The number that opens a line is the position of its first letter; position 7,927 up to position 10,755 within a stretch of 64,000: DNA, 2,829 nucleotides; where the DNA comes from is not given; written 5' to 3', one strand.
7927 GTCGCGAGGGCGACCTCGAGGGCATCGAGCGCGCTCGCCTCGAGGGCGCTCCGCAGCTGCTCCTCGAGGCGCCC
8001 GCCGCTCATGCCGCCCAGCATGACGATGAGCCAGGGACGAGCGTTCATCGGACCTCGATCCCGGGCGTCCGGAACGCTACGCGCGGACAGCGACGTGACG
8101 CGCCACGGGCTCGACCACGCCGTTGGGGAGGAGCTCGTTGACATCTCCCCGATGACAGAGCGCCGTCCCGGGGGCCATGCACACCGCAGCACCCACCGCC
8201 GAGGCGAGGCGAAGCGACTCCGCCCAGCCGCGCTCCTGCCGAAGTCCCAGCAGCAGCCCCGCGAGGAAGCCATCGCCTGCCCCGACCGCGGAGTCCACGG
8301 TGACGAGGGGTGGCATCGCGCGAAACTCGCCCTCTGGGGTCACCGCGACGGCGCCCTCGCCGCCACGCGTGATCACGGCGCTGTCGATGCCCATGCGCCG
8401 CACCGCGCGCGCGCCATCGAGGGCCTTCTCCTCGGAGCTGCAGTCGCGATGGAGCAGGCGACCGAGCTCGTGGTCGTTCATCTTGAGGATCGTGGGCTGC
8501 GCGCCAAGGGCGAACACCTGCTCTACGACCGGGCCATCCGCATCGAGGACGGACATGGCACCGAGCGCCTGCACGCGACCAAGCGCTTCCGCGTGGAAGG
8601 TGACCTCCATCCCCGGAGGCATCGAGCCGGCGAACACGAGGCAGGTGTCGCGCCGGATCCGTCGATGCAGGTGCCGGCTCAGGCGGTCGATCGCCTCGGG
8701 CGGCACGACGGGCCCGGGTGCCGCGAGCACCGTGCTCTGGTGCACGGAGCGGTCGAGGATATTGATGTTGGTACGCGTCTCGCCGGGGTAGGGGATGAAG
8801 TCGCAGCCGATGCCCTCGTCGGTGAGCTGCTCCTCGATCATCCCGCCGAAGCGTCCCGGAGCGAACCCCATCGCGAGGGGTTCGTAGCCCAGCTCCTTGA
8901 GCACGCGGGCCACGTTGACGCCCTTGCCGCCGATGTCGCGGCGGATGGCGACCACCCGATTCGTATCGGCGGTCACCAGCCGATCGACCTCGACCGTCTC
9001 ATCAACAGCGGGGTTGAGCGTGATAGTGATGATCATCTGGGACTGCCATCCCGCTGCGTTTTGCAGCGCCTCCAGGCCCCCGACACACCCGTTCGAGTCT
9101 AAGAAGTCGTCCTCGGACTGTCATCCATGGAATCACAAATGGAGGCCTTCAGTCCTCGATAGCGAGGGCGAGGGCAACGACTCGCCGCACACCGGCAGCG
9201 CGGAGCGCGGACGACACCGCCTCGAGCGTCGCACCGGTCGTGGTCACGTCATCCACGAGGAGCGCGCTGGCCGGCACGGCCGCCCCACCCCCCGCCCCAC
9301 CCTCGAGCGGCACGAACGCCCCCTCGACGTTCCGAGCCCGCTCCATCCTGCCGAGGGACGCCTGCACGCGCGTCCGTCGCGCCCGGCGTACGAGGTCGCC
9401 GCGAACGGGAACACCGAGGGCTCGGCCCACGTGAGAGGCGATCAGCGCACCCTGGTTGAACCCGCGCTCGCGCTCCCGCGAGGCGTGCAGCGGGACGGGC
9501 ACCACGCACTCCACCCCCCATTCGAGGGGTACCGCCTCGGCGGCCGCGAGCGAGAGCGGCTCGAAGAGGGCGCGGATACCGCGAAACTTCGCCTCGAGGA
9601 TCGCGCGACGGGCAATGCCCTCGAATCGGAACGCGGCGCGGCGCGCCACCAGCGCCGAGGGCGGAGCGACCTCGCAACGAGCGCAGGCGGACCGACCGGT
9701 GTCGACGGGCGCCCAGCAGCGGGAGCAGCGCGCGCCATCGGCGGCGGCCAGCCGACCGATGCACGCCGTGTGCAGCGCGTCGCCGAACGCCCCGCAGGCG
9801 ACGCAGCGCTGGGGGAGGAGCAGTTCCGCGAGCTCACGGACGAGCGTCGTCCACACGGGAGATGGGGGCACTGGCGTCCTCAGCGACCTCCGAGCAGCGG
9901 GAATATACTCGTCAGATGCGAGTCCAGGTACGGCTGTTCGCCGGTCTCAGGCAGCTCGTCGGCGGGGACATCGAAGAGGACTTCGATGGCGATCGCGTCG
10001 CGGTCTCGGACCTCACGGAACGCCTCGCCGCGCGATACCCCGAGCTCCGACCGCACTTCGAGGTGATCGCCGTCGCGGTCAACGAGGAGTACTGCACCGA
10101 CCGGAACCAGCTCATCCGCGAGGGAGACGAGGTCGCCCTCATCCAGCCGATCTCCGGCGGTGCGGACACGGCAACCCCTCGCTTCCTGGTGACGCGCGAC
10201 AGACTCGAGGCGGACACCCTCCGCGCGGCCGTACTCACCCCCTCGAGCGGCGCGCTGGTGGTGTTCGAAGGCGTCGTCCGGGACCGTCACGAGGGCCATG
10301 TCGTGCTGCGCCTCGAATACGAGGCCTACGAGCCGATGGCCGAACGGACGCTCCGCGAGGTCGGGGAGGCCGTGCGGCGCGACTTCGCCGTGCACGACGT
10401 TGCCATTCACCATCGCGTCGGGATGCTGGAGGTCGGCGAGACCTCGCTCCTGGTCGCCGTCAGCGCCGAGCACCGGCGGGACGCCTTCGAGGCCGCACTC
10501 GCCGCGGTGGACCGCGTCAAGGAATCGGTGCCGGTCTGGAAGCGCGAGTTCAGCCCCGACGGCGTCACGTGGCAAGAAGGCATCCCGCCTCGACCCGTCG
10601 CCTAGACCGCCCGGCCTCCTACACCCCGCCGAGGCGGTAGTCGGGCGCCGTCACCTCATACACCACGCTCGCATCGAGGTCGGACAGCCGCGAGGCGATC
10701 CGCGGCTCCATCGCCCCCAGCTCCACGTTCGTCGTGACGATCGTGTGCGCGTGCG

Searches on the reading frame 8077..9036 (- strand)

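Call 65: search_protein_families(library=pfam, proteins=[window:8077-9036:-], max_evalue=0.00001)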
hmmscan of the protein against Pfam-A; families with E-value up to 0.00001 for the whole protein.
window:8077-9036:- (319 aa): 1 family
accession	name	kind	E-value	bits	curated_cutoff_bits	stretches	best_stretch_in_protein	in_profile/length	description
PF00294.29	PfkB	-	1.7e-43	149.5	25.8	1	6-294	2-298/302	pfkB family carbohydrate kinase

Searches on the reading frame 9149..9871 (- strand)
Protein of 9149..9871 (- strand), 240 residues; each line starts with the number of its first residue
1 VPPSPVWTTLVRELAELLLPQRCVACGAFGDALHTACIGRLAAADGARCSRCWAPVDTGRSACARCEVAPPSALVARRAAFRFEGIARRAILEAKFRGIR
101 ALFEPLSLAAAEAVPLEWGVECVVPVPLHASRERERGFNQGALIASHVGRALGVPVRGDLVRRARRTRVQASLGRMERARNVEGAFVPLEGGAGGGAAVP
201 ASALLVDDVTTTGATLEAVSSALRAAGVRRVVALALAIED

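Call 3: search_protein_families(library=pfam, proteins=[window:9149-9871:-], max_evalue=0.01)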
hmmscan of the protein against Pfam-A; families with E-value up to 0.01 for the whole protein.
window:9149-9871:- (240 aa): 2 families
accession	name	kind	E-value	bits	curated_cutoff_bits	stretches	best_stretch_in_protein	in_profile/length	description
PF18912.6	DZR_2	-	5.4e-06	26.6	27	1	15-66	2-55/56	Double zinc ribbon domain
PF00156.33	Pribosyltran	-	8.7e-05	22.3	26.3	1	202-233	89-120/158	Phosphoribosyl transferase domain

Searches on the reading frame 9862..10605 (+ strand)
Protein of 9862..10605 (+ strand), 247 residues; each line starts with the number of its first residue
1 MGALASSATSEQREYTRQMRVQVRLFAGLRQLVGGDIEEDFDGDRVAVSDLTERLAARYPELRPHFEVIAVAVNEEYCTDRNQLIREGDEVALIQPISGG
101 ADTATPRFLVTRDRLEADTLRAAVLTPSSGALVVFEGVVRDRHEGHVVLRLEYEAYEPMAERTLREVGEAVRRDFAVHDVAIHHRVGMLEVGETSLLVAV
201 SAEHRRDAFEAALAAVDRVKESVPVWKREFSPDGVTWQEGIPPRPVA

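Call 3: search_protein_families(library=pfam, proteins=[window:9862-10605:+], max_evalue=0.01)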
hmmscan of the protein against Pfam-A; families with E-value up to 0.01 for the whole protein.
window:9862-10605:+ (247 aa): 2 families
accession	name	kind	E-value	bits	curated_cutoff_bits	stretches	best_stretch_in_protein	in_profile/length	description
PF02391.22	MoaE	-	1.2e-35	122.5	23.4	1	110-221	1-113/114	MoaE protein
PF02597.26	ThiS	-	7.1e-15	55.8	22.5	1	23-100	1-76/76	ThiS family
